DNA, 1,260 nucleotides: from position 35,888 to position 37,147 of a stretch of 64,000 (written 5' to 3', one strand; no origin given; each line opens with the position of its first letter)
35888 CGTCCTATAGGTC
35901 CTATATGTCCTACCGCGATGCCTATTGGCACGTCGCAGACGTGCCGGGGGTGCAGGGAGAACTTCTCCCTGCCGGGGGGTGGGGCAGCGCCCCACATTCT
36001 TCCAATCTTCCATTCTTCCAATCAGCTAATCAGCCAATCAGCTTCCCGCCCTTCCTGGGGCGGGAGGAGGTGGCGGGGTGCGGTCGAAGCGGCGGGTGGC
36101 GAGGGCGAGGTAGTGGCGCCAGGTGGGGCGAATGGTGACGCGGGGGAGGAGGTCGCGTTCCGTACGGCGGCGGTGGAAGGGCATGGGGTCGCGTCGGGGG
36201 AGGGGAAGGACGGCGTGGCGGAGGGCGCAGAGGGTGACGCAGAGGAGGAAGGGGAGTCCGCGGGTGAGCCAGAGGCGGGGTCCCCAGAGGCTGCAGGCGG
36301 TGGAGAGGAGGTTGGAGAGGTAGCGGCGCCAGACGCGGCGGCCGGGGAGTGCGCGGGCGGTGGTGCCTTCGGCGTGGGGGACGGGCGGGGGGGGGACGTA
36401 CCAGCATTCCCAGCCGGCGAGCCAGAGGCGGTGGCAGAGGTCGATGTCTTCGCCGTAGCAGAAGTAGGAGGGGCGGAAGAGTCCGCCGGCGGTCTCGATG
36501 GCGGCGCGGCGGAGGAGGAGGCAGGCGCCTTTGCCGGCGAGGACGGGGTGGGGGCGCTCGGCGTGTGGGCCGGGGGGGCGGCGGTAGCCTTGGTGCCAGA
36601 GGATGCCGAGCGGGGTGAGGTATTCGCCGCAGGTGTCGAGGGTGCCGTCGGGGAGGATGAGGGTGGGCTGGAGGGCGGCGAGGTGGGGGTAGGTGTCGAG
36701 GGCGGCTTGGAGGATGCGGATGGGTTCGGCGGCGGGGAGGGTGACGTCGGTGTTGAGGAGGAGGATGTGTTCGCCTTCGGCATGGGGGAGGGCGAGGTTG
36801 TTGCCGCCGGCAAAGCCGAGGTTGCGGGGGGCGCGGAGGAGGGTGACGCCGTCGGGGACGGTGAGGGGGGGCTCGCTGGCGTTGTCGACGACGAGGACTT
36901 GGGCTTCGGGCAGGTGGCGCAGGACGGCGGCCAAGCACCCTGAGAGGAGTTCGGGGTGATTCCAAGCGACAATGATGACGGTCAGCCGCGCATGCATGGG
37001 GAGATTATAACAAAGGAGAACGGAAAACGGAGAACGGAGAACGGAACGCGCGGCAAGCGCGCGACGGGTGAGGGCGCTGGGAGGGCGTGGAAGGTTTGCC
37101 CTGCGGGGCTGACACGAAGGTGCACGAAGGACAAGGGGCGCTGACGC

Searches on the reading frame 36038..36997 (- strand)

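Call 65: search_protein_families(library=ncbifam, proteins=[window:36038-36997:-], max_evalue=0.01)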
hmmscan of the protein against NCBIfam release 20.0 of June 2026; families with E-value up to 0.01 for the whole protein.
window:36038-36997:- (319 aa): 3 families
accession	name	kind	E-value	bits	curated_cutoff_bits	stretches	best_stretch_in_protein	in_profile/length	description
TIGR03965.1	mycofact_glyco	equivalog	3.8e-16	59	280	1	4-221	75-293/467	mycofactocin biosynthesis glycosyltransferase MftF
TIGR04283.1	glyco_like_mftF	equivalog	0.00097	18.8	182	0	5-98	1-96/221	TIGR04283 family arsenosugar biosynthesis glycosyltransferase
NF038302.1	EPS_HpsE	equivalog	0.0079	15.2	300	0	179-233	193-240/307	hormogonium polysaccharide biosynthesis glycosyltransferase HpsE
